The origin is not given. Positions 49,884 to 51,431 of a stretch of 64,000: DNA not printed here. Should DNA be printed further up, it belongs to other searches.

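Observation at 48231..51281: Divergently arranged sensor-less STAND NTPase and compact SF1 helicase at the head of a cassette array: defence-island-like neighbourhood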

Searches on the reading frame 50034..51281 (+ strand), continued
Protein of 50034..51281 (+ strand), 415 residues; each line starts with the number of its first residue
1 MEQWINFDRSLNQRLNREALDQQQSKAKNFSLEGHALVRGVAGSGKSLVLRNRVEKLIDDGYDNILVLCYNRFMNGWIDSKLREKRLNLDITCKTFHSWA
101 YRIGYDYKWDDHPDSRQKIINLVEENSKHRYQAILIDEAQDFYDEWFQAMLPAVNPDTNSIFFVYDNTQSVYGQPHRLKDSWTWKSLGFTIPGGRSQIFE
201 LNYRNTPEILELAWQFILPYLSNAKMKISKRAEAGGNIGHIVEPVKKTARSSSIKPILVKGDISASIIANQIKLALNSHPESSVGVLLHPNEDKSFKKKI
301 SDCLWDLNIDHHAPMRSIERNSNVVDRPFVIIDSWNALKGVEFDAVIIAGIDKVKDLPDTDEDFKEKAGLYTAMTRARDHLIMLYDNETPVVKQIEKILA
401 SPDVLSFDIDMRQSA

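Call 55: search_protein_families(library=padloc, proteins=[L001:4964-5773:-, L004:4941-5576:-, L007:7291-9165:+, L008:5082-5915:+, L008:4413-5048:+, L010:7548-8675:+, L010:8681-10522:+, L025:4216-6138:-, L025:3622-4086:-], max_evalue=0.001)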
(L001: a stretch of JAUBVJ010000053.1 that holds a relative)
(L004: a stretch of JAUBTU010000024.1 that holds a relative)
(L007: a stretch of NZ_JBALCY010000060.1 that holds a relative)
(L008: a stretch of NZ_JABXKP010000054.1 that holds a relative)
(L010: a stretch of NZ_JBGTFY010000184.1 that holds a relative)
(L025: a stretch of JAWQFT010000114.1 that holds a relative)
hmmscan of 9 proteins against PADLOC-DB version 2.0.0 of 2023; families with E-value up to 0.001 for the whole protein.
L001:4964-5773:- (269 aa): 0 families

L004:4941-5576:- (211 aa): 0 families

L007:7291-9165:+ (624 aa): 34 families (the best 25 are shown)
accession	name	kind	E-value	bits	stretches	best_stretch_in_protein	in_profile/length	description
PDLC01087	C3a187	-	1.8e-268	890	1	1-616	1-558/559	NERD+UvrD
PDLC03802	RTasHel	-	6.2e-24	82.8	3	250-322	18-94/675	DRT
PDLC03813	RTasNERD-Hel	-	1.5e-23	81.7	1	1-444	1-373/519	DRT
PDLC00132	GajB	-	2.2e-23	80.8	3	240-324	7-92/625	UrvD helicase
PDLC00117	GajB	-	2.8e-21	73.6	2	544-603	511-576/604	UrvD helicase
PDLC00114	GajB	-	2.8e-19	67.1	3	538-601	538-611/635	UrvD helicase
PDLC00103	GajB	-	7.2e-18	62.8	2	544-605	517-580/612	UrvD helicase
PDLC00122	GajB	-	3.5e-16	57.2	1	514-618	391-488/502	UrvD helicase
PDLC00107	GajB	-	1.7e-13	48.1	1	234-325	11-118/587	UrvD helicase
PDLC00127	GajB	-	3e-13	47.2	1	486-612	443-577/594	UrvD helicase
PDLC00144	GajB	-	3.2e-12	43.8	1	545-602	465-521/559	UrvD helicase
PDLC00104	GajB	-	1.5e-11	41.8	2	248-324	13-95/574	UrvD helicase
PDLC04173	GajB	-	4.5e-11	40.4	1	256-405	15-165/471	-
PDLC00130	GajB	-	2.4e-10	37.3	1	536-605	497-572/589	UrvD helicase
PDLC00116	GajB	-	2.7e-10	37.6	1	509-607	423-524/557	UrvD helicase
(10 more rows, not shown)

L008:5082-5915:+ (277 aa): 3 families
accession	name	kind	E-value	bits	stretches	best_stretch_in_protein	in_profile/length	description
PDLC02904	pVip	-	5e-97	322.5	1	3-271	2-262/262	Viperins associated with kinases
PDLC02903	pVip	-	2.6e-85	284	1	5-270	1-256/257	Viperins not associated with kinases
PDLC02905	pVip-kinase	-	9.6e-74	247.3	1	5-277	183-461/474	Viperin-kinase fusion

L008:4413-5048:+ (211 aa): 2 families
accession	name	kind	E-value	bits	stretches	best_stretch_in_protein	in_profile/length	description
PDLC02911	VakA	-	1.5e-55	186.2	1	3-195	3-162/163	-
PDLC04690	PDC-M51B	-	5.9e-18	63.3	1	6-139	4-135/191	-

L010:7548-8675:+ (375 aa): 2 families
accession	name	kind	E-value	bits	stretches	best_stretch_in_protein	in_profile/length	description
PDLC03547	REase_II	-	8e-37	125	2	10-139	267-391/585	Type II restriction enzyme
PDLC03448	REase_II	-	2.8e-27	93.2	3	65-139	595-669/857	Type II restriction enzyme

L010:8681-10522:+ (613 aa): 0 families

L025:4216-6138:- (640 aa): 0 families

L025:3622-4086:- (154 aa): 0 families

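Call 57: find_encoding_contigs(protein=P0007, flank=5000, max_places=2)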
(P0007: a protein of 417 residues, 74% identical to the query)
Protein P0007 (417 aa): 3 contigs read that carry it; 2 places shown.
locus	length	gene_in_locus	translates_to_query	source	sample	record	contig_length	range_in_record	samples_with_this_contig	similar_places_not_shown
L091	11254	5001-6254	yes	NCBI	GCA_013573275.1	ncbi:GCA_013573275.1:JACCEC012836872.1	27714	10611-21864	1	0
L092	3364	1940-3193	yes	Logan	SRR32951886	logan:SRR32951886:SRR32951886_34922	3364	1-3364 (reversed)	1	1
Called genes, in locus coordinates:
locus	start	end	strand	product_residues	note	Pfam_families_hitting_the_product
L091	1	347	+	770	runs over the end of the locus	PF00912:Transgly, PF00905:Transpeptidase, PF06832:BiPBP_C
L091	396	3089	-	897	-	PF00654:Voltage_CLC, PF00571:CBS, PF00582:Usp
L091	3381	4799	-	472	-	PF26355:HTH_VMAP-M9, PF00931:NB-ARC, PF01637:ATPase_2, PF13401:AAA_22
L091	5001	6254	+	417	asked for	PF00580:UvrD-helicase (weak), PF13245:AAA_19, PF13604:AAA_30 (weak), PF09848:SLFN-g3_helicase (faint), PF13401:AAA_22 (faint), PF13361:UvrD_C (faint), PF13538:UvrD_C_2 (weak)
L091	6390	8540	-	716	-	PF09371:Tex_N, PF22706:Tex_central_region, PF14639:YqgF, PF16921:Tex_YqgF, PF14635:HHH_7 (weak), PF12836:HHH_3, PF17674:HHH_9, PF00575:S1, +1 more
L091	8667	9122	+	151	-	PF01724:DUF29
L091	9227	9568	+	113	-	PF14495:Cytochrom_C550 (faint), PF00034:Cytochrom_C (weak), PF13442:Cytochrome_CBB3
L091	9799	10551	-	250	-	PF13555:AAA_29 (faint), PF00005:ABC_tran, PF13304:AAA_21 (faint), PF02463:SMC_N (weak)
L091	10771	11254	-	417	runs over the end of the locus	PF12704:MacB_PCD, PF02687:FtsX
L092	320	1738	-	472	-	PF26355:HTH_VMAP-M9, PF00931:NB-ARC, PF01637:ATPase_2, PF13401:AAA_22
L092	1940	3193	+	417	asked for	PF00580:UvrD-helicase (weak), PF13245:AAA_19, PF13604:AAA_30 (weak), PF09848:SLFN-g3_helicase (faint), PF13401:AAA_22 (faint), PF13361:UvrD_C (faint), PF13538:UvrD_C_2 (weak)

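Call 58: find_encoding_contigs(protein=P0004, flank=5000, max_places=3)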
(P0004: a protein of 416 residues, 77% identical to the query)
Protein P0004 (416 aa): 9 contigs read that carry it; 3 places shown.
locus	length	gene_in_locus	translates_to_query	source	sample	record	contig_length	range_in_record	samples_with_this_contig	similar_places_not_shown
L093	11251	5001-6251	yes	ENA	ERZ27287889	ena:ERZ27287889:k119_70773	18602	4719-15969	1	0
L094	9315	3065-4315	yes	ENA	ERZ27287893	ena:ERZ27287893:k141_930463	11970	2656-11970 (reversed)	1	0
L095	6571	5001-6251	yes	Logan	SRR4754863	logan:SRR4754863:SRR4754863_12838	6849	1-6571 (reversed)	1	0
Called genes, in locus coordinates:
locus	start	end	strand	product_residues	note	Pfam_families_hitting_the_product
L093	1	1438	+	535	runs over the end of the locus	PF00133:tRNA-synt_1, PF01406:tRNA-synt_1e (weak), PF09334:tRNA-synt_1g, PF00133:tRNA-synt_1, PF08264:Anticodon_1 (weak), PF19303:Anticodon_3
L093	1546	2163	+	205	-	PF01936:NYN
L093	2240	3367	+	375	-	PF06835:LptC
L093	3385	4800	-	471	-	PF26355:HTH_VMAP-M9, PF00931:NB-ARC, PF01637:ATPase_2, PF13401:AAA_22 (weak)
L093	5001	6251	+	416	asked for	PF00580:UvrD-helicase (weak), PF13245:AAA_19, PF13604:AAA_30 (weak), PF13401:AAA_22 (weak), PF13361:UvrD_C (faint), PF13538:UvrD_C_2 (weak)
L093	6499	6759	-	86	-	-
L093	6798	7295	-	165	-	-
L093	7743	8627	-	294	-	-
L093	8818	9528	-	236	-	PF06026:Rib_5-P_isom_A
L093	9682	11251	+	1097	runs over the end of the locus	PF13414:TPR_11, PF00515:TPR_1, PF13414:TPR_11, PF00515:TPR_1, PF13414:TPR_11, PF13424:TPR_12, PF13424:TPR_12, PF00515:TPR_1, +37 more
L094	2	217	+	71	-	?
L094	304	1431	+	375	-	PF06835:LptC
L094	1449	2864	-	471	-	PF26355:HTH_VMAP-M9, PF00931:NB-ARC, PF01637:ATPase_2, PF13401:AAA_22 (weak)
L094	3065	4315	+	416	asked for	PF00580:UvrD-helicase (weak), PF13245:AAA_19, PF13604:AAA_30 (weak), PF13401:AAA_22 (weak), PF13361:UvrD_C (faint), PF13538:UvrD_C_2 (weak)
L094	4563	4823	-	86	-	-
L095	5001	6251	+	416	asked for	PF00580:UvrD-helicase (weak), PF13245:AAA_19, PF13604:AAA_30 (weak), PF13401:AAA_22 (weak), PF13361:UvrD_C (faint), PF13538:UvrD_C_2 (weak)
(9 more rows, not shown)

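Call 69: search_dna_similar(query=window:50034-51278:+, collection=plasmids, mode=protein, max_rows=25, max_evalue=1e-10)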
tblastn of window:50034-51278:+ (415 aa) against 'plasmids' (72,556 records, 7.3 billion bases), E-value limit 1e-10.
Records with a match: 147; places in all: 148; records where one place covers at least 80% of the query: 130.
Best place of each record, by identity: 60-80% 3; <60% 144.
By first word of the organism name: Ralstonia 112; Escherichia 9; Nostoc 6; Bacillus 4; Vibrio 2; Sphingomonas 2; Sphaerospermopsis 1; Klebsiella 1; Euhalothece 1; Fischerella 1; and 8 more.
By predicted mobility (MOB-suite, as given by PLSDB): mobilizable 99; non-mobilizable 36; conjugative 12.
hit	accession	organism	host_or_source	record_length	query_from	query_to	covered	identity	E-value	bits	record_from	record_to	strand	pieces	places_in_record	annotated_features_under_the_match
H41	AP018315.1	Sphaerospermopsis kisseleviana NIES-73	-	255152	1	405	98%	60.6%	1e-155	493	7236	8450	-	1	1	DNA helicase II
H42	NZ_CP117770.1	Nostoc sp. UHCC 0926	whole organism,lichen surface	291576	1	405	98%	60.4%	1e-158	502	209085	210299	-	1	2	UvrD-helicase domain-containing protein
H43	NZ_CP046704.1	Nostoc sp. ATCC 53789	-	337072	1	193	47%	62.4%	7e-74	258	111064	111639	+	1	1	UvrD-helicase domain-containing protein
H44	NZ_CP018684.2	Vibrio harveyi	Trachinotus ovatus,liver of diseased ...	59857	20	395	91%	28.8%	1e-32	137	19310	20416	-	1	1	nuclease-related domain-containing DEAD/DEAH box helicase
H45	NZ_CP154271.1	Vibrio harveyi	large yellow croaker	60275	20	395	91%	28.8%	1e-32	137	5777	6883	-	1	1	nuclease-related domain-containing DEAD/DEAH box helicase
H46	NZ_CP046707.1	Nostoc sp. ATCC 53789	-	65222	20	405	93%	28.0%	9e-32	135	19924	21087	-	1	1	3'-5' exonuclease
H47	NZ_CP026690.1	Nostoc sp. 'Peltigera membranacea cyanobiont' N6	Lichen thallus,Peltigera membranacea ...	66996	20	400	92%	27.2%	2e-31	134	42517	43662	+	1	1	3'-5' exonuclease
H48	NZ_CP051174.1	Ralstonia pseudosolanacearum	Whole organism,tomato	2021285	20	389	89%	27.9%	8e-33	138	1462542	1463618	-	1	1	none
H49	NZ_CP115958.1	Ralstonia pseudosolanacearum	Solanum lycopersicum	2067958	20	389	89%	27.9%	8e-33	138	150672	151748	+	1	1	none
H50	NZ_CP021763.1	Ralstonia pseudosolanacearum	Solanum lycopersicum,Tomato with ...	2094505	20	389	89%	27.9%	8e-33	138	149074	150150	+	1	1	none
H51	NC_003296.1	Ralstonia pseudosolanacearum GMI1000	-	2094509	20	389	89%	27.9%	8e-33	138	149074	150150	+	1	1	none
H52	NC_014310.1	Ralstonia solanacearum PSI07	-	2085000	20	389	89%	27.9%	2e-33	140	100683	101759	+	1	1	none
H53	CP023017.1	Ralstonia solanacearum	Solanum tuberosum,single cell,Potato ...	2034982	20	389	89%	27.9%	2e-33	140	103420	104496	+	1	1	DNA helicase II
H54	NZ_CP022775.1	Ralstonia solanacearum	Solanum tuberosum,single cell,Potato ...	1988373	20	389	89%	27.9%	3e-33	139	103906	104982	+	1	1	none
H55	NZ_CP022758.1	Ralstonia solanacearum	Solanum tuberosum,single cell,Potato ...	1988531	20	389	89%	27.9%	3e-33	139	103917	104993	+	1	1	none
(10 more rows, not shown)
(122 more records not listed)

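Call 70: search_dna_similar(query=window:50034-51278:+, collection=phages, mode=protein, max_rows=15, max_evalue=0.00001)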
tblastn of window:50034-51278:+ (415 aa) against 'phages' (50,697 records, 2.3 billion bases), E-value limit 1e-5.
Records with a match: 3; places in all: 3; records where one place covers at least 80% of the query: 1.
Best place of each record, by identity: <60% 3.
By first word of the organism name: Vibrio 2; Bacteriophage 1.
By host as written in the record: - 1; Vibrio cyclitrophicus 10N.286.54.E5 1; Vibrio cyclitrophicus 10N.286.55.C4 1.
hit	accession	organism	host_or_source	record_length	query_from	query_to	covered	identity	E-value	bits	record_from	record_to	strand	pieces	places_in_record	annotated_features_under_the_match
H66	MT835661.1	Bacteriophage sp.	human fecal samples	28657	15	385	89%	22.8%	2e-7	59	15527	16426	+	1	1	record has no annotation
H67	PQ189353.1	Vibrio phage 10N.286.54.E5_PE002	Vibrio cyclitrophicus 10N.286.54.E5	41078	131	388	62%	28.3%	3e-9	66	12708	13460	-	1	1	hypothetical protein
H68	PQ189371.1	Vibrio phage 10N.286.55.C4_PE001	Vibrio cyclitrophicus 10N.286.55.C4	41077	131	388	62%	28.3%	3e-9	66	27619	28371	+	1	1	hypothetical protein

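Call 73: find_related_loci(query=window:50034-51278:+, collection=metagenome_contigs, flank=3500)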
Query window:50034-51278:+ (415 aa) in metagenome_contigs; peptide patterns used: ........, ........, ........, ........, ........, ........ (x = any residue, [..] = any of these).
80 stretches matched a pattern; 19 encode a relative of the query (tblastn E <= 1e-3); 19 distinct loci.
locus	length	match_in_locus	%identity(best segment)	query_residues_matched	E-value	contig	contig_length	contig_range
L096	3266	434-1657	77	1-408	0e+0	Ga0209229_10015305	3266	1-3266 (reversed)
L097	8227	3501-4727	74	1-408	0e+0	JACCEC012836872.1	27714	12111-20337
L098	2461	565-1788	70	1-408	0e+0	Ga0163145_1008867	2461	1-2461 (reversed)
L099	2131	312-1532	71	1-408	0e+0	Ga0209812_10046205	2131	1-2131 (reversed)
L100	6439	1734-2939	62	1-402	3e-163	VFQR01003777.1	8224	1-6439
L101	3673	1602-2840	60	1-405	3e-168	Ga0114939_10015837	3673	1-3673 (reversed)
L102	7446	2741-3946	60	1-402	2e-157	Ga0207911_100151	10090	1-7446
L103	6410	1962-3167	60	1-402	4e-158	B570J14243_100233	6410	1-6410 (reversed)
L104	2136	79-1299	59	3-408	1e-168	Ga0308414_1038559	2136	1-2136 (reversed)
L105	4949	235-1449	58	4-405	2e-150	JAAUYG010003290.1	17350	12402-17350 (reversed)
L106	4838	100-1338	55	1-405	4e-150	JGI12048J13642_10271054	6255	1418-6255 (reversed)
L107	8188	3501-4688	55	3-407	3e-149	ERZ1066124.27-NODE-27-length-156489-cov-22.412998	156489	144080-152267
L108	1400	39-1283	56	1-414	1e-161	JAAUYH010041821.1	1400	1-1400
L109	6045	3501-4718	55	1-405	1e-147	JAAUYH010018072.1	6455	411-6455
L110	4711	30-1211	56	20-405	1e-145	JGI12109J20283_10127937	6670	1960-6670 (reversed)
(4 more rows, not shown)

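Call 93: search_protein_families(library=pfam, proteins=[L091:4530-4799:-, L001:5504-5773:-, L025:5869-6138:-], max_evalue=10)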
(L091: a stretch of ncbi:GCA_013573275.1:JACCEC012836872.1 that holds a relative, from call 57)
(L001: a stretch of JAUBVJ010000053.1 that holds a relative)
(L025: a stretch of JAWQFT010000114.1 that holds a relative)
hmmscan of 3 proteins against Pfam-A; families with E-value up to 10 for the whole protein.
L091:4530-4799:- (90 aa): 5 families
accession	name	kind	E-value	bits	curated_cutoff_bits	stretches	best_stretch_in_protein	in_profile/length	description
PF00196.25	GerE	-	0.0065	16.5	23.5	1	26-55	7-36/57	Bacterial regulatory proteins, luxR family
PF13384.12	HTH_23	-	0.011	15.9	24.6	1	29-55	10-36/50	Homeodomain-like domain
PF08281.18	Sigma70_r4_2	-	0.058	13.5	25.7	1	28-55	18-45/54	Sigma-70, region 4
PF21672.2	COMM_HN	-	0.074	14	23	1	24-79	28-84/103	COMMD2-7/10, HN domain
PF04545.22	Sigma70_r4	-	0.14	12.2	24.1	1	28-55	11-39/50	Sigma-70, region 4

L001:5504-5773:- (90 aa): 2 families
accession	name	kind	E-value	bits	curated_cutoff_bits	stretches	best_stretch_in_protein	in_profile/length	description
PF09824.15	ArsR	-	0.0057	16.8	28.6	1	2-55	88-141/159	ArsR transcriptional regulator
PF24138.1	TPR_TNPO3_IPO13_2nd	-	0.069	13.9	27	1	24-86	21-82/90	Transportin-3/Importin-13 second TPR domain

L025:5869-6138:- (90 aa): 2 families
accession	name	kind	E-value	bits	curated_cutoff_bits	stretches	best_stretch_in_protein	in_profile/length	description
PF19024.5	DUF5750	-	0.074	14.1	27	1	41-84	13-56/91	Family of unknown function (DUF5750)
PF24315.1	DUF7489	-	0.11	12.8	27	1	52-72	40-58/65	Domain of unknown function (DUF7489)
